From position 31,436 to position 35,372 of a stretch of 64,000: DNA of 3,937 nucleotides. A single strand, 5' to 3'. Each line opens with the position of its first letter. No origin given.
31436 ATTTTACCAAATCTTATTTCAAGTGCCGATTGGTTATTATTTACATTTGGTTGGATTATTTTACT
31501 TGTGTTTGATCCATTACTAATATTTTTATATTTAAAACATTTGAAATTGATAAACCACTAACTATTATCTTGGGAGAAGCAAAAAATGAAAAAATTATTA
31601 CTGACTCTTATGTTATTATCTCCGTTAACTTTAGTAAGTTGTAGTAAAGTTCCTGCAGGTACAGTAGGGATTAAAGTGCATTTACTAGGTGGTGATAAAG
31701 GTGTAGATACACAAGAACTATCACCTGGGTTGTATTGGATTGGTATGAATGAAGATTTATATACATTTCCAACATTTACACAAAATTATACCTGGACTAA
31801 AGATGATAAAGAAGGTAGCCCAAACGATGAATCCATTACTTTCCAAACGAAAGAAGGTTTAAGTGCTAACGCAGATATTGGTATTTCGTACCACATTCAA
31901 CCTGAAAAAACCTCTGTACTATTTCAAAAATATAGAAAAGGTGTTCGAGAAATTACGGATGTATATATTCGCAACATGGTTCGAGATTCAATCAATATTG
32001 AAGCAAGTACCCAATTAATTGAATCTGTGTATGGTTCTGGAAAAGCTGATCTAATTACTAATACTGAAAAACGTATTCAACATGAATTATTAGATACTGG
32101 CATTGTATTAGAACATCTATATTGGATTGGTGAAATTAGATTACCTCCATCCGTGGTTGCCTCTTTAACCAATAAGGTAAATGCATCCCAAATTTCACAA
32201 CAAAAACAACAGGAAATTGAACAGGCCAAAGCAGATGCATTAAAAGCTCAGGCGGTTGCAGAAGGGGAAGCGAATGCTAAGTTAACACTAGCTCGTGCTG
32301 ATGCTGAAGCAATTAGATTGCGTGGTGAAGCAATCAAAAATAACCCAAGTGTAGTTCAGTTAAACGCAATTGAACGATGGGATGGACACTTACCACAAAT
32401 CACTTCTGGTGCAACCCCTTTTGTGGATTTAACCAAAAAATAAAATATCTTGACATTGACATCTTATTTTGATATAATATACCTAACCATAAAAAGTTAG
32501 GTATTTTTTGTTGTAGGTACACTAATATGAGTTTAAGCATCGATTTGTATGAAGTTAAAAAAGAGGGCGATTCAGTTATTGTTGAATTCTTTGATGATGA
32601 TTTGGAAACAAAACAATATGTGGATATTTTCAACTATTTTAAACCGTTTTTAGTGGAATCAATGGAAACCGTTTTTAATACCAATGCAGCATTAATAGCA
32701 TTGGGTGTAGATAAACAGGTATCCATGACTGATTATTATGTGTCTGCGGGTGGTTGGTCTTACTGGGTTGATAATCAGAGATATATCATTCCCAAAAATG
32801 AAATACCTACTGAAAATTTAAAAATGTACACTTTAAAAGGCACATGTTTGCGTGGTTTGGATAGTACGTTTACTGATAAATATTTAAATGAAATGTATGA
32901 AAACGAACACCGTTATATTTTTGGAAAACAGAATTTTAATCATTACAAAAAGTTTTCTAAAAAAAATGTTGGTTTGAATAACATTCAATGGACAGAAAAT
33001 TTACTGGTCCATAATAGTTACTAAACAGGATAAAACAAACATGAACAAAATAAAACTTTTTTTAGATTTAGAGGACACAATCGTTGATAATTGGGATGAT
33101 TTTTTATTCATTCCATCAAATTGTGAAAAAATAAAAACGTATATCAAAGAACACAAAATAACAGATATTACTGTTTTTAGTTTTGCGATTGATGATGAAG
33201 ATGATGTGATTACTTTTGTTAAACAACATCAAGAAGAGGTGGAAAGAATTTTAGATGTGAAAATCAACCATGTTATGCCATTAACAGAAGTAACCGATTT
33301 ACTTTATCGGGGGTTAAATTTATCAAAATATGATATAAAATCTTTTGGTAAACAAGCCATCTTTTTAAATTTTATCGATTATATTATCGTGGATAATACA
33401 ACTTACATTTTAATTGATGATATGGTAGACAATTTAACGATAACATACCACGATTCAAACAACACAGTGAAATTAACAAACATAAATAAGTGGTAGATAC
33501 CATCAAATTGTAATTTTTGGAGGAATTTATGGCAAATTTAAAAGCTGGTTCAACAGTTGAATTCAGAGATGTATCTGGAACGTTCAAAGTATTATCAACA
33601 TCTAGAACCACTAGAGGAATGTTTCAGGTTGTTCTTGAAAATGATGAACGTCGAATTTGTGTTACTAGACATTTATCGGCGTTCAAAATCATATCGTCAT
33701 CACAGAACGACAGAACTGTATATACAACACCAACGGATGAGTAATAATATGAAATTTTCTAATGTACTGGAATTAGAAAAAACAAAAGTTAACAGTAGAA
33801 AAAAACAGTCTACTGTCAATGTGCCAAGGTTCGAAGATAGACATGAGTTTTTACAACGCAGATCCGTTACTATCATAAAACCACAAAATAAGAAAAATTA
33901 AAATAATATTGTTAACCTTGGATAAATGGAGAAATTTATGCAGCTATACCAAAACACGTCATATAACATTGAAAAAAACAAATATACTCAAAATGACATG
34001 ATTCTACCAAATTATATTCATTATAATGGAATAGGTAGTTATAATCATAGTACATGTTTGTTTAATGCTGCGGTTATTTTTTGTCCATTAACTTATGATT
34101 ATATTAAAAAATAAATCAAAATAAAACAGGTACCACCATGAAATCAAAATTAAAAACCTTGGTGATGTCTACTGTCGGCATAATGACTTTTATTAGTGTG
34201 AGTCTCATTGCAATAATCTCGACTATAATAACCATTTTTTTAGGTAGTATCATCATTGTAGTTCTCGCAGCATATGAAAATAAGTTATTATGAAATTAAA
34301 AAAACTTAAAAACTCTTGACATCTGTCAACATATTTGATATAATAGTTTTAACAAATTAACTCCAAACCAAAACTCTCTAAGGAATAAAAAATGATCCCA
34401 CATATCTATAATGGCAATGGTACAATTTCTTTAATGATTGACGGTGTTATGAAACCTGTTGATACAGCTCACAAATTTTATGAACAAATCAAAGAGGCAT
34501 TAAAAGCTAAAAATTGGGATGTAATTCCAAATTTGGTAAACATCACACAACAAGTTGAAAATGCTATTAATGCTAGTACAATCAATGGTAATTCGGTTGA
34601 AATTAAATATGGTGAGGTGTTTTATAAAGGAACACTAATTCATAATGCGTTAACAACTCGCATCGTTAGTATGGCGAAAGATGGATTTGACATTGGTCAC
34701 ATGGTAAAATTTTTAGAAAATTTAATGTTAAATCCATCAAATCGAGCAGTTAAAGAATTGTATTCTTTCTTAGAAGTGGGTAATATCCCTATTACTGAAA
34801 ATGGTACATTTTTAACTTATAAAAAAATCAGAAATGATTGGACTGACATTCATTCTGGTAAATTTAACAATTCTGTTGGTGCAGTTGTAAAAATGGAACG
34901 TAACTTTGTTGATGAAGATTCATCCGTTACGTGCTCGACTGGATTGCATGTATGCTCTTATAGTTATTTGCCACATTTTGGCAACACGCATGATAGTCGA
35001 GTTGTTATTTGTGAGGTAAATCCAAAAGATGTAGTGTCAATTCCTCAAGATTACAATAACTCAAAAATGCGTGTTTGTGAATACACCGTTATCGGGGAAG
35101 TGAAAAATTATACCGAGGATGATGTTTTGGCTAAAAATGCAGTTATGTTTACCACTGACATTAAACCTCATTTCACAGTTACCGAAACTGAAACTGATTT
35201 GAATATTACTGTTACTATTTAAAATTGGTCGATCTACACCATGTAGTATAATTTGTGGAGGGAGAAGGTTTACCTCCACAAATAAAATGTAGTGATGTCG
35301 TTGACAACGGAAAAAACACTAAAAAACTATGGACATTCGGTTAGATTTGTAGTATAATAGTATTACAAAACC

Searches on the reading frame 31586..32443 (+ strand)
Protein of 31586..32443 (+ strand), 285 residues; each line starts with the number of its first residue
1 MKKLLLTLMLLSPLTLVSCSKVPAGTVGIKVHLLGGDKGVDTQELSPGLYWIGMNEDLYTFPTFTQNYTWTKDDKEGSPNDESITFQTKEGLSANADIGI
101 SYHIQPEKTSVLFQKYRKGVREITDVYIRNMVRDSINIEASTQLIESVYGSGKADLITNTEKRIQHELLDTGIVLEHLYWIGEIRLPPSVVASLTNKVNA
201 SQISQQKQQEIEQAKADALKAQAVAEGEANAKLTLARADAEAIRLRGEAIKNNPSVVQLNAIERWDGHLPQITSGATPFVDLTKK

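Call 15: search_protein_families(library=phrogs, proteins=[window:31586-32443:+], max_evalue=0.001)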
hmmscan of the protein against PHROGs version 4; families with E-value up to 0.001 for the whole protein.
window:31586-32443:+ (285 aa): 3 families
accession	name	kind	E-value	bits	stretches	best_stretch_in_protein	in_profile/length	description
phrog_200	-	other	1.3e-77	262.5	1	1-284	81-361/379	lipoprotein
phrog_38808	-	unknown function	3.3e-18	66.7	1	223-281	6-66/68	-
phrog_21428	-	unknown function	2.2e-09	38.2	1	1-60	2-61/63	-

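Call 16: search_dna_similar(query=window:31586-32443:+, collection=phages, mode=protein, max_rows=25)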
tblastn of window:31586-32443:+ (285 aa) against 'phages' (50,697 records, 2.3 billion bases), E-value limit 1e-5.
Records with a match: 437; places in all: 438; records where one place covers at least 80% of the query: 376.
Best place of each record, by identity: <60% 437.
By first word of the organism name: Pseudomonas 76; Erwinia 48; Staphylococcus 48; Klebsiella 45; Escherichia 38; Burkholderia 30; Caulobacter 26; Salmonella 24; Prevotella 11; Stx2a-converting 10; and 34 more.
By host as written in the record: - 56; Pseudomonas aeruginosa 23; Klebsiella pneumoniae 19; Staphylococcus sp. 18; Erwinia amylovora 17; Escherichia coli 15; Burkholderia sp. 15; Prevotella sp. 11; and 139 more.
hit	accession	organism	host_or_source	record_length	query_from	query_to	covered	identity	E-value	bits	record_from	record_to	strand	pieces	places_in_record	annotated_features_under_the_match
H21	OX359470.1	Ochrobactrum phage ORM_20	-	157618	18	282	93%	54.3%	2e-80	270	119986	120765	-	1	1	lipoprotein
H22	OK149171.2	Alcaligenes phage vB_Af_QDWS595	Alcaligenes faecalis 10106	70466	18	282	93%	53.0%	3e-79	266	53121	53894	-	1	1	prohibitin family protein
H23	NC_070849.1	Alcaligenes phage vB_Af_QDWS595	Alcaligenes faecalis 10106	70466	18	282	93%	53.0%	3e-79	266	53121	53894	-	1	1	lipoprotein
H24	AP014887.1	Vibrio phage CKB-S1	Vibrio coralliilyticus strain P1 ...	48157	19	285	94%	52.4%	2e-79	267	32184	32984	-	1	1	putative lipoprotein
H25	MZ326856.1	Stenotrophomonas phage Paxi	Stenotrophomonas maltophilia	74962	18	282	93%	52.6%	5e-81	271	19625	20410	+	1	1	hypothetical protein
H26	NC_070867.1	Stenotrophomonas phage Paxi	Stenotrophomonas maltophilia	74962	18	282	93%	52.6%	5e-81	271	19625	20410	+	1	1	lipoprotein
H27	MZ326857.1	Stenotrophomonas phage Piffle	Stenotrophomonas maltophilia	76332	18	282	93%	52.3%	7e-82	274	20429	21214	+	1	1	outer membrane lipoprotein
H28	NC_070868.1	Stenotrophomonas phage Piffle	Stenotrophomonas maltophilia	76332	18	282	93%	52.3%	7e-82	274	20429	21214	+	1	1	lipoprotein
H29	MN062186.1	Stenotrophomonas phage Pokken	Stenotrophomonas maltophilia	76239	18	282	93%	52.3%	1e-81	273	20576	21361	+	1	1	hypothetical protein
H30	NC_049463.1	Stenotrophomonas phage Pokken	Stenotrophomonas maltophilia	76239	18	282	93%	52.3%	1e-81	273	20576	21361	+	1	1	lipoprotein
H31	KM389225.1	Pseudomonas phage F_MX1987sp/MX560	-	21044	19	284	93%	50.0%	8e-74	251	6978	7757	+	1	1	record has no annotation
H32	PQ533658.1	Pseudomonas phage Hali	Pseudomonas aeruginosa PA14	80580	19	284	93%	50.0%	1e-73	250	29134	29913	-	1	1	hypothetical protein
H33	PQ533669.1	Pseudomonas phage Pacha_bin_1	Pseudomonas aeruginosa PA14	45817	19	284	93%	50.0%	1e-73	250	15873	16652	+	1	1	hypothetical protein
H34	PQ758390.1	Pseudomonas phage 5400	Pseudomonas aeruginosa 147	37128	19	284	93%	50.0%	1e-73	250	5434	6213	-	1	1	hypothetical protein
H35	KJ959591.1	Pseudomonas phage PAN70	Pseudomonas aeruginosa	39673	19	284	93%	50.0%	1e-73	250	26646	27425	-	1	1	hypothetical protein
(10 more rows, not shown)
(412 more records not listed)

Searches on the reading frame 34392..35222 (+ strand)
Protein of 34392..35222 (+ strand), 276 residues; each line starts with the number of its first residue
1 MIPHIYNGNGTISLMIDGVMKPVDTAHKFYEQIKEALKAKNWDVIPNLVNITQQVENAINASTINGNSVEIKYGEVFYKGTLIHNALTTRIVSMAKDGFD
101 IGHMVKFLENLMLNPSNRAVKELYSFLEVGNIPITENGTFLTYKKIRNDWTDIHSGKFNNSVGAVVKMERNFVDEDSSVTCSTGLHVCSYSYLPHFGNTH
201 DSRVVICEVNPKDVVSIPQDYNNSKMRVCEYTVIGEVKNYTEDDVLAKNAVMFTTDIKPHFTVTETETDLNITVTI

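Call 15: search_protein_families(library=phrogs, proteins=[window:34392-35222:+], max_evalue=0.001)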
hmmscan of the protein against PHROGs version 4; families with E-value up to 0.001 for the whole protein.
window:34392-35222:+ (276 aa): 5 families
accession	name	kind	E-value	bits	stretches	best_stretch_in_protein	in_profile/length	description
phrog_609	-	lysis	5.7e-77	260.6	1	9-242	823-1049/1055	RIIB lysis inhibitor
phrog_36818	-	lysis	6.2e-52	176.6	1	97-241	3-150/163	RIIB lysis inhibitor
phrog_3803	-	lysis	1.3e-50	174.1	1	11-237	287-512/530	RIIB lysis inhibitor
phrog_11221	-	lysis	2e-47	163.6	1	9-239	13-239/543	RIIB lysis inhibitor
phrog_2886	-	lysis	3e-35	123.2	1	104-249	195-344/552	RIIB lysis inhibitor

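Call 36: search_dna_similar(query=window:34392-35222:+, collection=phages, mode=protein, max_rows=15)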
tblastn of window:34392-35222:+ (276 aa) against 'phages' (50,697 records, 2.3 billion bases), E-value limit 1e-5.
Records with a match: 2907; places in all: 2915; records where one place covers at least 80% of the query: 1575.
Best place of each record, by identity: <60% 2907.
By first word of the organism name: Escherichia 926; Klebsiella 379; Salmonella 288; Vibrio 177; Shigella 118; Pseudomonas 117; Streptomyces 93; Aeromonas 81; Acinetobacter 73; Erwinia 63; and 71 more.
By host as written in the record: - 375; Escherichia coli 366; Klebsiella pneumoniae 131; Escherichia coli O157:H7 54; Pseudomonas aeruginosa 42; Escherichia coli K-12 MG1655 41; Salmonella enterica 38; Streptomyces griseus ATCC 10137 32; and 683 more.
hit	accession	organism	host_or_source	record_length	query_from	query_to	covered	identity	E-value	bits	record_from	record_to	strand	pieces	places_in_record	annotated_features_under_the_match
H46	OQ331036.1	Yersinia phage MHG19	Yersinia pestis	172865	5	237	84%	45.3%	1e-56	201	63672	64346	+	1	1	protector from prophage-induced early lysis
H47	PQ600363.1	Serratia phage WSPA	Serratia marcescens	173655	5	237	84%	45.3%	3e-55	197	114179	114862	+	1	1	protector from prophage-induced early lysis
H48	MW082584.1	Serratia phage 4S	Serratia marcescens IMBG291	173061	5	237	84%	45.3%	6e-55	196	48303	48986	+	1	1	hypothetical protein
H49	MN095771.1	Serratia phage Muldoon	Serratia marcescens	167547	5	237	84%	44.9%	6e-54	193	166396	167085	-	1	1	RIIB early lysis inhibitor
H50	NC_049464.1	Serratia phage Muldoon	Serratia marcescens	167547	5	237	84%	44.9%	6e-54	193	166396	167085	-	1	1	RIIB lysis inhibitor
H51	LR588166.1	Pseudomonas phage vB_PaeM_MIJ3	-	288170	2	237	86%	44.1%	3e-58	205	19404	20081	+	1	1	RIIB phage protein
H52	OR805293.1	Pseudomonas phage Deifobo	Pseudomonas aeruginosa PAO1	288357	2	237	86%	44.1%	3e-58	205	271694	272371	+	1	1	RIIB lysis inhibitor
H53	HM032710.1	Acinetobacter phage Ac42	-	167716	5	270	96%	39.0%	7e-52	187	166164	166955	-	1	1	rIIB: rIIB protector from prophage-induced early lysis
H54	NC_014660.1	Acinetobacter phage Ac42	-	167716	5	270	96%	39.0%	7e-52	187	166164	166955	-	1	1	rIIB: RIIB lysis inhibitor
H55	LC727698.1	Pseudomonas phage sp. 30-3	Pseudomonas aeruginosa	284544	2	237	86%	43.6%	2e-57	203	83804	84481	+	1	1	hypothetical protein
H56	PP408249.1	Pseudomonas phage vB_Pa-PAC2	Pseudomonas aeruginosa PAO1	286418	2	237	86%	43.6%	2e-57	203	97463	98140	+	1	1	early lysis protector protein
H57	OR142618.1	Pseudomonas phage Callisto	Pseudomonas aeruginosa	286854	2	237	86%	43.6%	2e-57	203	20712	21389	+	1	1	hypothetical protein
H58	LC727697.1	Pseudomonas phage sp. 30-2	Pseudomonas aeruginosa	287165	2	237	86%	43.6%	2e-57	203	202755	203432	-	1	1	hypothetical protein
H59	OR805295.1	Pseudomonas phage Paride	Pseudomonas aeruginosa PAO1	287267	2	237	86%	43.6%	2e-57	203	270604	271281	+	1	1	RIIB lysis inhibitor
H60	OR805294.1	Pseudomonas phage Ettore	Pseudomonas aeruginosa PAO1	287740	2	237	86%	43.6%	2e-57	203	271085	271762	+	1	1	RIIB lysis inhibitor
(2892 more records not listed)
